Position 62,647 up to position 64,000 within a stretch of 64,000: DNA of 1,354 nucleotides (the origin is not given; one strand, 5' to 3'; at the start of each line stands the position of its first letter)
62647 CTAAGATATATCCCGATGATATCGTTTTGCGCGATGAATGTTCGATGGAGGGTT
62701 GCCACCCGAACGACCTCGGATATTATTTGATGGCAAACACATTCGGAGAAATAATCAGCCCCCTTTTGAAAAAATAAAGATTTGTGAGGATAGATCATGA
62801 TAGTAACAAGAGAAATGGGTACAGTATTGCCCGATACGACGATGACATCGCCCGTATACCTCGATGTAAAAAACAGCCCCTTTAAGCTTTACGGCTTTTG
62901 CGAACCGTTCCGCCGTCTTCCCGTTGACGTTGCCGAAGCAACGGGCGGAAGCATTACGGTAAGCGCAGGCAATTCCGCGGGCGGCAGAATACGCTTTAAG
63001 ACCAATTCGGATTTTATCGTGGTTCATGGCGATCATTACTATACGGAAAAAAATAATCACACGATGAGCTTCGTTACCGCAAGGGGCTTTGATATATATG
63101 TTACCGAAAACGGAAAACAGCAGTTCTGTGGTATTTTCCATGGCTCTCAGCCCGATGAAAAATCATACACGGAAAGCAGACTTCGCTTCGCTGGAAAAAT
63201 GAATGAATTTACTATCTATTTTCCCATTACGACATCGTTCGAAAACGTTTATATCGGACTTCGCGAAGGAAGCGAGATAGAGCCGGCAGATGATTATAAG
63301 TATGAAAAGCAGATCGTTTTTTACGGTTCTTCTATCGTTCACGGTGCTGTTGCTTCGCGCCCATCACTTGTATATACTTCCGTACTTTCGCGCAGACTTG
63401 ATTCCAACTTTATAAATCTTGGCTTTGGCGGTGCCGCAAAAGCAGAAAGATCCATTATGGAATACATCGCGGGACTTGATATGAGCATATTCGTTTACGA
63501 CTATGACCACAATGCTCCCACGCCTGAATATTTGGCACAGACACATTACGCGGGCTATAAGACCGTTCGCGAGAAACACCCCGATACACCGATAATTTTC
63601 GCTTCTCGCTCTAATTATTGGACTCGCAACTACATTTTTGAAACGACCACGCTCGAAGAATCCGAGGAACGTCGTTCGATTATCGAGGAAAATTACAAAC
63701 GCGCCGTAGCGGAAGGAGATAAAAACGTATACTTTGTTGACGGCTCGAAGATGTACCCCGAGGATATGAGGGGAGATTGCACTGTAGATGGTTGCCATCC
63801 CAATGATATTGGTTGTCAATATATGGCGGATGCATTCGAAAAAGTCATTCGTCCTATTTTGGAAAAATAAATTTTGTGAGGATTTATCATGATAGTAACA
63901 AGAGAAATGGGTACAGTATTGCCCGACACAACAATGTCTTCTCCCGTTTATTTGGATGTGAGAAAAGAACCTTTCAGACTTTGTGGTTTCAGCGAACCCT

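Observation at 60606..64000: Head-to-tail array of at least four diverged SGNH-hydrolase paralogues starting right after ssrA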

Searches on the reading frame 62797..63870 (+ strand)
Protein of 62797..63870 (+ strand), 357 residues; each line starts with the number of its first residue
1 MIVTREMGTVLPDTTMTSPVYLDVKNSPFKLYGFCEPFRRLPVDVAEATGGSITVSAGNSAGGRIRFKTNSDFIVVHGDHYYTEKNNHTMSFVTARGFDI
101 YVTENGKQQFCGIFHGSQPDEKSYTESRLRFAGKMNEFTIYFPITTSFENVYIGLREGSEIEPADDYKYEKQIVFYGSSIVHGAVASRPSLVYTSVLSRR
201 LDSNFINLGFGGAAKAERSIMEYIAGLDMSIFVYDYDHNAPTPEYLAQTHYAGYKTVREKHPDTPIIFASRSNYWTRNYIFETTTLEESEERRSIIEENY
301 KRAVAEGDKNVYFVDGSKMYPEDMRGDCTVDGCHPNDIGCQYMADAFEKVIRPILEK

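Call 4: search_protein_families(library=pfam, proteins=[window:62797-63870:+], max_evalue=1)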
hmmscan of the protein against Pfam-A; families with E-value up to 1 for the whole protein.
window:62797-63870:+ (357 aa): 4 families
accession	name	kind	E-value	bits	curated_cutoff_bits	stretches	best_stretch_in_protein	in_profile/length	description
PF14606.12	Lipase_GDSL_3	-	1.4e-43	149.7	27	1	170-352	1-178/178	GDSL-like Lipase/Acylhydrolase family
PF14607.12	GxDLY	-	2.8e-19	69.8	27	1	21-161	3-146/146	N-terminus of Esterase_SGNH_hydro-type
PF13472.12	Lipase_GDSL_2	-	6e-07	30.6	32.9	1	175-341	1-177/178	GDSL-like Lipase/Acylhydrolase family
PF00657.28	Lipase_GDSL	-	0.031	14.9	23.6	1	285-347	141-208/208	GDSL-like Lipase/Acylhydrolase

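Call 5: search_protein_families(library=ncbifam, proteins=[window:62797-63870:+], max_evalue=1)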
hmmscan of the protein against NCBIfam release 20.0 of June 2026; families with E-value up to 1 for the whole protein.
window:62797-63870:+ (357 aa): 1 family
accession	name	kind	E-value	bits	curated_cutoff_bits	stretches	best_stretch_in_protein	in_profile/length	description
NF045548.1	GDSL_lipase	equivalog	0.022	14.3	300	1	330-353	204-227/231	Rv0518 family GDSL lipase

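Call 8: find_encoding_contigs(protein=window:62797-63870:+, flank=10000, max_places=6)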
Protein window:62797-63870:+ (357 aa): no gene with exactly this product is on record in the collection.

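Call 11: find_related_loci(query=A1, collection=genome_contigs, flank=10000)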
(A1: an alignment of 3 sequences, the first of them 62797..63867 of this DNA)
Query A1 (357 aa) in genome_contigs; peptide patterns used: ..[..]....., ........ (x = any residue, [..] = any of these).
36 stretches matched a pattern; 8 encode a relative of the query (tblastn E <= 1e-3); 8 distinct loci.
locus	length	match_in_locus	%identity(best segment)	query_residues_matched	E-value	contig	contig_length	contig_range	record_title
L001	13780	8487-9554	65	1-357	4e-162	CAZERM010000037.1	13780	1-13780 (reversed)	MAG TPA_asm: uncultured Lachnospiraceae bacterium isolate SRP350583_co1_13 genome assembly, contig: NODE_7606_length_137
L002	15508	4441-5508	66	1-357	3e-157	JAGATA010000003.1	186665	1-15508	MAG: Clostridia bacterium isolate RGIG8747 Water_deer_Colon-4__c21527, whole genome shotgun sequence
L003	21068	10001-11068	65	1-357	2e-154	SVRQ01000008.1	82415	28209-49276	MAG: Oscillospiraceae bacterium isolate SIG647 NODE_7215_length_82415_cov_2.989901, whole genome shotgun sequence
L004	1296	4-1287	62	1-357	7e-164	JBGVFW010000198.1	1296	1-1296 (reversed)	MAG: Eubacteriales bacterium isolate fecal_MAG_381 fecal_MAG_381_contig_0198, whole genome shotgun sequence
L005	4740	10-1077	62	1-357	6e-151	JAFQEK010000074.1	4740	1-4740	MAG: Clostridia bacterium isolate RGIG1744 Goat_Cecum-3__c383446, whole genome shotgun sequence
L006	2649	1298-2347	58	1-357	7e-147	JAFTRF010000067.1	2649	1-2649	MAG: Clostridia bacterium isolate RGIG4076 Roe_deer_Cecum.Co__c498893, whole genome shotgun sequence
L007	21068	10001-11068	59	1-357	1e-133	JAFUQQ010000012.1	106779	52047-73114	MAG: Clostridia bacterium isolate RGIG4737 Roe_deer_Rectum.Co__c346739, whole genome shotgun sequence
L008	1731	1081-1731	61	1-218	6e-86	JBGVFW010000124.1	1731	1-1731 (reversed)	MAG: Eubacteriales bacterium isolate fecal_MAG_381 fecal_MAG_381_contig_0124, whole genome shotgun sequence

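Call 19: find_homologous_proteins(query=window:62797-63867:+, max_evalue=1e-10)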
Query window:62797-63867:+ (357 aa): 7400 proteins with E <= 1e-10 among 8000 candidates; the best 120 are listed.
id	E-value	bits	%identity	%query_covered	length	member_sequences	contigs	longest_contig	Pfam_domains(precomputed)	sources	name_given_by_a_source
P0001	2.7e-243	824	100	100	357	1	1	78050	PF14606.13,PF14607.13,PF13472.13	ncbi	-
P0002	2.0e-156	538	66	100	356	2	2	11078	PF14606.13,PF14607.13,PF13472.13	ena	-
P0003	4.6e-153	527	65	100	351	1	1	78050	PF14606.13,PF14607.13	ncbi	-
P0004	1.2e-152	526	66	100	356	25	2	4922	PF14606.13,PF14607.13,PF13472.13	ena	-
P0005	3.9e-152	524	66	100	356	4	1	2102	PF14606.13,PF14607.13,PF13472.13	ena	-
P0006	5.1e-152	524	66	100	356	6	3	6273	PF14606.13,PF14607.13,PF13472.13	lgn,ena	-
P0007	1.6e-151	522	64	100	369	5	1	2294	PF14606.13,PF14607.13,PF13472.13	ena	-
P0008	2.2e-148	512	62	100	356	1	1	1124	PF14606.13,PF14607.13,PF13472.13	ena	-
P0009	3.3e-147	508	63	100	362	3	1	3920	PF14606.13,PF14607.13,PF13472.13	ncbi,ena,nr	ncbi:MAG: hypothetical protein IKD07_02385 [Clostridia bacterium]|nr:hypothetical protein [Clostridi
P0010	6.3e-147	507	64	100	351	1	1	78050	PF14606.13,PF14607.13,PF13472.13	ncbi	-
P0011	6.7e-146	504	63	100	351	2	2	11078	PF14606.13,PF14607.13,PF13472.13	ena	-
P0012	1.7e-145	502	63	100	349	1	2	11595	PF14606.13,PF14607.13,PF13472.13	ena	-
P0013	3.9e-145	501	64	100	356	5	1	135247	PF14606.13,PF14607.13,PF13472.13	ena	-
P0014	1.1e-144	500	61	100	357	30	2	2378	PF14606.13,PF14607.13,PF13472.13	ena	-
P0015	1.8e-144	499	62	100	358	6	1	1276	PF14606.13,PF14607.13,PF13472.13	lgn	-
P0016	4.5e-144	498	63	100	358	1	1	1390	PF14606.13,PF14607.13,PF13472.13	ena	-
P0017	1.6e-143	496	61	100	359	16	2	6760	PF14606.13,PF14607.13,PF13472.13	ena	-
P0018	7.7e-143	494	61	100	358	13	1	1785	PF14606.13,PF14607.13,PF13472.13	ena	-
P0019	1.6e-142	493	61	100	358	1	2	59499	PF14606.13,PF14607.13,PF13472.13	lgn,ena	-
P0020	2.9e-142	492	61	100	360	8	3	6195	PF14606.13,PF14607.13,PF13472.13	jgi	-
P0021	4.7e-142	491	61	100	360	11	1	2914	PF14606.13,PF14607.13,PF13472.13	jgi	jgi:hypothetical protein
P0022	4.9e-142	491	62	100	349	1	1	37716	PF14606.13,PF14607.13,PF13472.13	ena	-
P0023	6.1e-142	491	60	100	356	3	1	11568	PF14606.13,PF14607.13,PF13472.13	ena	-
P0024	6.9e-142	491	61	100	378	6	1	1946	PF14606.13,PF14607.13,PF13472.13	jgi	-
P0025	5.9e-141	487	61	100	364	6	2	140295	PF14606.13,PF14607.13,PF13472.13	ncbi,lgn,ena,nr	ncbi:MAG: hypothetical protein IJD59_06840 [Clostridia bacterium]|nr:hypothetical protein [Clostridi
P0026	6.2e-141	487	59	100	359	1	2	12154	PF14606.13,PF14607.13,PF13472.13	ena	-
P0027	1.2e-140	486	61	99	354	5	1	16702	PF14606.13,PF14607.13,PF13472.13,PF00657.29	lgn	-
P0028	9.3e-140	484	61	100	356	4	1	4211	PF14606.13,PF14607.13,PF13472.13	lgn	-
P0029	1.6e-139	483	61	99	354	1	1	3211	PF14606.13,PF14607.13,PF13472.13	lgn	-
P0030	2.9e-139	482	61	99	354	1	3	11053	PF14606.13,PF14607.13,PF13472.13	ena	-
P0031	6.0e-139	481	61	99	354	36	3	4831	PF14606.13,PF14607.13,PF13472.13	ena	-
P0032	1.9e-138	479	61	100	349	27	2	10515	PF14606.13,PF14607.13,PF13472.13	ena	-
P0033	4.0e-138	478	59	100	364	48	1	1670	PF14606.13,PF14607.13,PF13472.13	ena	-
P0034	6.3e-138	478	60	100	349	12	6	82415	PF14606.13,PF14607.13,PF13472.13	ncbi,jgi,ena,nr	ncbi:MAG: hypothetical protein E7608_03895 [Ruminococcaceae bacterium]|nr:hypothetical protein [Osci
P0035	6.7e-138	477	60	100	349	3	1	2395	PF14606.13,PF14607.13,PF13472.13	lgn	-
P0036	8.8e-138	477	62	98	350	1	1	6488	PF14606.13,PF14607.13,PF13472.13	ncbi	-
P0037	2.7e-137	475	60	100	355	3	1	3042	PF14606.13,PF14607.13,PF13472.13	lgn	-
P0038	5.9e-137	474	60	99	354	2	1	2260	PF14606.13,PF14607.13,PF13472.13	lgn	-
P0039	9.3e-137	474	59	100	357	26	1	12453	PF14606.13,PF14607.13,PF13472.13,PF00657.29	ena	-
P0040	5.0e-136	471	60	100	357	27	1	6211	PF14606.13,PF14607.13,PF13472.13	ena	-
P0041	5.5e-136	471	60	99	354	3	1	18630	PF14606.13,PF14607.13,PF13472.13,PF00657.29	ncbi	-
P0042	8.1e-136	471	59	100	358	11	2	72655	PF14606.13,PF14607.13,PF13472.13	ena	-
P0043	9.6e-136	470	64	95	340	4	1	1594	PF14606.13,PF14607.13,PF13472.13,PF00657.29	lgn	-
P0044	8.4e-133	461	59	99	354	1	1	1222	PF14606.13,PF14607.13,PF13472.13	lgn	-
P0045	1.9e-132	459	58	100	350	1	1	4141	PF14606.13,PF14607.13,PF13472.13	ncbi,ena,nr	ncbi:MAG: hypothetical protein IJY28_02055 [Clostridia bacterium]|nr:hypothetical protein [Clostridi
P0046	2.3e-132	459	58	100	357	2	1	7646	PF14606.13,PF14607.13,PF13472.13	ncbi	-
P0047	6.5e-132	458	59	100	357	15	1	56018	PF14606.13,PF14607.13,PF13472.13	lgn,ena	-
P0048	1.0e-131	457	59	99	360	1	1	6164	PF14606.13,PF14607.13,PF13472.13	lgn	-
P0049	3.7e-131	455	57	100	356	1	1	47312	PF14606.13,PF14607.13,PF13472.13,PF00657.29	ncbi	-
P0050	2.0e-130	453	57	99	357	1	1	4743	PF14606.13,PF14607.13,PF13472.13,PF00657.29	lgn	-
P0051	2.3e-130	453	57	100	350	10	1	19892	PF14606.13,PF14607.13,PF13472.13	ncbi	-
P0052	7.5e-130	451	56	100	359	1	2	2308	PF14606.13,PF14607.13,PF13472.13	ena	-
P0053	2.2e-128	446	58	100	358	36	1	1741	PF14606.13,PF14607.13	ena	-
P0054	4.1e-128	445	57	100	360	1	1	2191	PF14606.13,PF14607.13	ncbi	ncbi:MAG: SGNH/GDSL hydrolase family protein [Eubacteriales bacterium]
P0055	6.0e-128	445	57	99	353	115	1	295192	PF14606.13,PF14607.13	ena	-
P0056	8.9e-128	444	57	100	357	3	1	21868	PF14606.13,PF14607.13,PF13472.13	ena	-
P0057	1.0e-126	441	55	100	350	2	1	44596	PF14606.13,PF14607.13,PF13472.13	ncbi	-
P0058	1.6e-126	440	56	100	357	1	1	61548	PF14606.13,PF14607.13,PF13472.13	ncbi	-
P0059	3.9e-126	439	58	100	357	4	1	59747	PF14606.13,PF14607.13,PF13472.13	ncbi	-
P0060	2.7e-125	436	56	100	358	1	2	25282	PF14606.13,PF14607.13,PF13472.13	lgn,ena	-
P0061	3.7e-125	436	55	100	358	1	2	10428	PF14606.13,PF14607.13,PF13472.13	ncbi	-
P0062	3.8e-125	435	55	99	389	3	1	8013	PF14606.13,PF14607.13,PF13472.13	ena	-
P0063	5.9e-125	435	56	100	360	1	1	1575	PF14606.13,PF14607.13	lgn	-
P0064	6.4e-125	435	56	100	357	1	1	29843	PF14606.13,PF14607.13,PF13472.13,PF00657.29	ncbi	-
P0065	8.1e-125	434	55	100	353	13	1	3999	PF14606.13,PF14607.13,PF13472.13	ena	-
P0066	1.0e-124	434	57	100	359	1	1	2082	PF14606.13,PF14607.13,PF13472.13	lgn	-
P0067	1.4e-124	434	56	100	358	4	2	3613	PF14606.13,PF14607.13,PF13472.13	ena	-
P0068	2.1e-124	433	54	100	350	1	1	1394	PF14606.13,PF14607.13,PF13472.13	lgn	-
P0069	1.1e-123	431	55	99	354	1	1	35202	PF14606.13,PF14607.13,PF13472.13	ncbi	-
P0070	3.0e-123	429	56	100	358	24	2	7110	PF14606.13,PF14607.13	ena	-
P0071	7.0e-123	428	55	100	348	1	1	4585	PF14606.13,PF14607.13,PF13472.13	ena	-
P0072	3.9e-122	426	54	100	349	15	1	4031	PF14606.13,PF14607.13,PF13472.13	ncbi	-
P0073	1.3e-121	424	54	100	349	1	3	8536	PF14606.13,PF14607.13,PF13472.13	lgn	-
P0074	1.3e-121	424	56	100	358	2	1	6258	PF14606.13,PF14607.13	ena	-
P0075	1.4e-121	424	54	100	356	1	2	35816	PF14606.13,PF14607.13,PF13472.13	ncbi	-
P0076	5.3e-121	422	53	100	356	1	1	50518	PF14606.13,PF14607.13,PF13472.13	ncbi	-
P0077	6.0e-121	422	53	100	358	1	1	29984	PF14606.13,PF14607.13,PF13472.13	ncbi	-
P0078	6.0e-121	422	55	100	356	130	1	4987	PF14606.13,PF14607.13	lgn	-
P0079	8.1e-121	421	54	100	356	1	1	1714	PF14606.13,PF14607.13,PF13472.13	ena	-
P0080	6.9e-120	418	57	97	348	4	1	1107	PF14606.13,PF14607.13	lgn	-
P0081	1.9e-119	417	54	100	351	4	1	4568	PF14606.13,PF14607.13,PF13472.13,PF00657.29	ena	-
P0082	7.3e-119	415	52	99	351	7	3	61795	PF14606.13,PF14607.13,PF13472.13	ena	-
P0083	5.1e-118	412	53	100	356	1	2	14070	PF14606.13,PF14607.13,PF13472.13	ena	-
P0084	6.0e-118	412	53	99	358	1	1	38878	PF14606.13,PF14607.13,PF13472.13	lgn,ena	-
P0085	6.2e-118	412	54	100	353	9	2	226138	PF14606.13,PF14607.13,PF13472.13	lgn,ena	-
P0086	6.5e-118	412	52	100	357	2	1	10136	PF14606.13,PF14607.13,PF13472.13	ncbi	-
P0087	7.6e-118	411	55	100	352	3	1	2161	PF14606.13,PF14607.13,PF13472.13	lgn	-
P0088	8.4e-118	411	54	100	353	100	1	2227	PF14606.13,PF14607.13,PF13472.13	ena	-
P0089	1.1e-116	408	55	99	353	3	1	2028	PF14606.13,PF14607.13,PF13472.13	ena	-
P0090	1.3e-116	407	55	100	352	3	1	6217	PF14606.13,PF14607.13,PF13472.13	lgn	-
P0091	1.4e-116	407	54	99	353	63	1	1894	PF14606.13,PF14607.13,PF13472.13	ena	-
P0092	5.6e-116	405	52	100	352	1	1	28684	PF14606.13,PF14607.13,PF13472.13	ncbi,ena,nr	ncbi:MAG: hypothetical protein IJV98_05735 [Clostridia bacterium]|nr:hypothetical protein [Clostridi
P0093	6.1e-115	402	54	98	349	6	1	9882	PF14606.13,PF14607.13,PF13472.13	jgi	-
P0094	7.4e-115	402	52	100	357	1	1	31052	PF14606.13,PF14607.13,PF13472.13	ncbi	-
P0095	1.4e-114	401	54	100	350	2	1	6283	PF14606.13,PF14607.13,PF13472.13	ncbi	-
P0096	1.9e-114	400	53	99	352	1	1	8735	PF14606.13,PF14607.13,PF13472.13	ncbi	-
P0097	2.3e-114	400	52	100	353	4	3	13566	PF14606.13,PF14607.13,PF13472.13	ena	-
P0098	2.4e-114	400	54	99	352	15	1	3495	PF14606.13,PF14607.13,PF13472.13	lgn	-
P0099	2.7e-114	400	53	100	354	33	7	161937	PF14606.13,PF14607.13,PF13472.13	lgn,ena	-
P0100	2.8e-114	400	53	100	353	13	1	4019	PF14606.13,PF14607.13,PF13472.13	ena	-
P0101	4.1e-114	399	52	100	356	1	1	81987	PF14606.13,PF14607.13,PF13472.13,PF00657.29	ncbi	-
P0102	4.2e-114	399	52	100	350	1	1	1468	PF14606.13,PF14607.13,PF13472.13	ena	-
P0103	6.4e-114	399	53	100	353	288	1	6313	PF14606.13,PF14607.13,PF13472.13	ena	-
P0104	8.0e-114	398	54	100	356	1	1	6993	PF14606.13,PF14607.13,PF13472.13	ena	-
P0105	1.6e-113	397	52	99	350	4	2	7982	PF14606.13,PF14607.13,PF13472.13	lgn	-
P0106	2.0e-113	397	53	100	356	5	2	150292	PF14606.13,PF14607.13,PF13472.13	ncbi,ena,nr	ncbi:MAG: hypothetical protein IJR55_00905 [Clostridia bacterium]|nr:hypothetical protein [Clostridi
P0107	2.7e-113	397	53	99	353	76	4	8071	PF14606.13,PF14607.13,PF13472.13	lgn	-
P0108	3.3e-113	396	51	100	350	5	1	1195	PF14606.13,PF14607.13,PF13472.13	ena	-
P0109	5.3e-113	396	51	99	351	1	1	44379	PF14606.13,PF14607.13,PF13472.13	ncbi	-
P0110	7.0e-113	395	51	100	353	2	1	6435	PF14606.13,PF14607.13,PF13472.13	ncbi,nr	ncbi:MAG: hypothetical protein IJW21_03775 [Clostridia bacterium]|nr:hypothetical protein [Clostridi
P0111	7.1e-113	395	52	100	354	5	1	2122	PF14606.13,PF14607.13,PF13472.13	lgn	-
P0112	7.6e-113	395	51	100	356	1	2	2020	PF14606.13,PF14607.13,PF13472.13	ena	-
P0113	8.3e-113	395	52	100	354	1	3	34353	PF14606.13,PF14607.13,PF13472.13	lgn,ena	-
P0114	9.7e-113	395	52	99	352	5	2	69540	PF14606.13,PF14607.13,PF13472.13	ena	-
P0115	1.4e-112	394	53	99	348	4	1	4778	PF14606.13,PF14607.13,PF13472.13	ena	-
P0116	1.4e-112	394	51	100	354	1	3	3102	PF14606.13,PF14607.13,PF13472.13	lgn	-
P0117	1.7e-112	394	51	100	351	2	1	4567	PF14606.13,PF14607.13,PF13472.13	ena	-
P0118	2.0e-112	394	53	99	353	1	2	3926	PF14606.13,PF14607.13,PF13472.13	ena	-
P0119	2.1e-112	394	54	100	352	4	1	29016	PF14606.13,PF14607.13,PF13472.13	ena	-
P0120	2.7e-112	393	52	99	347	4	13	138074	PF14606.13,PF14607.13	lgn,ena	-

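Call 20: find_encoding_contigs(protein=P0001, flank=10000, max_places=4)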
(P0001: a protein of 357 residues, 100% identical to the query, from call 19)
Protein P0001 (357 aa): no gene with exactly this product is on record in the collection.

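Call 21: find_encoding_contigs(protein=P0010, flank=10000, max_places=4)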
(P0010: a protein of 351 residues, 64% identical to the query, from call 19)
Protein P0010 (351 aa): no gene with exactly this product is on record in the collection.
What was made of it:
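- Tried and rejected: Exact-protein look-ups of g3, P0001 and P0010, meant to extend the contig, found nothing on record (calls 8, 20, 21).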

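Call 24: search_solved_structures(query=window:62797-63867:+, max_evalue=0.01, show_alignments=2)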
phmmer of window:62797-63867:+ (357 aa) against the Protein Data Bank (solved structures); distinct sequences matched with E-value up to 0.01: 2.
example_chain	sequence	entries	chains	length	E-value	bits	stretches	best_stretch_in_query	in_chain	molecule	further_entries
4lhs_A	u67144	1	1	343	3.7e-38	134.5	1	57-355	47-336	Uncharacterized protein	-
3skv_A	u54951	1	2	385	1.4e-06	30.6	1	140-347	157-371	SsfX3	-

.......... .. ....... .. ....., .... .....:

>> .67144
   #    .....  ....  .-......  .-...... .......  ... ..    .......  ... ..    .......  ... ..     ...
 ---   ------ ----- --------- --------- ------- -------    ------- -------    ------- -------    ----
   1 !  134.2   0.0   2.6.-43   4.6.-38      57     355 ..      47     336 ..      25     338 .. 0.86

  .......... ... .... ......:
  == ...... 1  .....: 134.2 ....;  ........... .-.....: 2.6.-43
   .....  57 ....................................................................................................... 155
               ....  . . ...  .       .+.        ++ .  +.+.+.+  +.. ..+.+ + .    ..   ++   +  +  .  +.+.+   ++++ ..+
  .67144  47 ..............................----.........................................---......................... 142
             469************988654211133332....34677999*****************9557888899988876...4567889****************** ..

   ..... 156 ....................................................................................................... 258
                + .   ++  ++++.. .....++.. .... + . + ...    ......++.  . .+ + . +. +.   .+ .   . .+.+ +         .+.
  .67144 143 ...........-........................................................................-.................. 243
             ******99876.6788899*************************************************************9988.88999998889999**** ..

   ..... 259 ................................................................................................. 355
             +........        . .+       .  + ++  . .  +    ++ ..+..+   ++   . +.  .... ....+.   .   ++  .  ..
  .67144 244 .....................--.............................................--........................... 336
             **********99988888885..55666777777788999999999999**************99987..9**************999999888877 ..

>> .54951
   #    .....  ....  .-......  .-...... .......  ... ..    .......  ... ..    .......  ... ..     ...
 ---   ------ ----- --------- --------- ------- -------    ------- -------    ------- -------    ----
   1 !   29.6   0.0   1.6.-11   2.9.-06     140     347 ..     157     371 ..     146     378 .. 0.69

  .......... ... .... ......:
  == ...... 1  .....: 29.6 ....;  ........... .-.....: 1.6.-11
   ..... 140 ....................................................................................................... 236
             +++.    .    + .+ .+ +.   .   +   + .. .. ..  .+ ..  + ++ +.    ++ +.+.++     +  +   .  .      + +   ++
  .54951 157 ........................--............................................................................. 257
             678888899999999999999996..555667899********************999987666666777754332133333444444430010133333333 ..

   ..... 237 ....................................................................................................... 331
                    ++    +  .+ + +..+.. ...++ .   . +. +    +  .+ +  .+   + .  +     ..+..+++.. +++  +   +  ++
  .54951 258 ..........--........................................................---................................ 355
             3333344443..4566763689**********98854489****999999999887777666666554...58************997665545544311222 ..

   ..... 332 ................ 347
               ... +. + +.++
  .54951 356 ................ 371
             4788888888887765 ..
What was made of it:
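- On Pfam PF14607 GxDLY (N-terminus of Esterase_SGNH_hydro-type): It aligns to GLDLY of 4LHS (call 24).
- PDB sequence hits are 4LHS (E 3.7e-38) and SsfX3 (call 24). Its sequence match has E 1.4e-06 (call 24).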
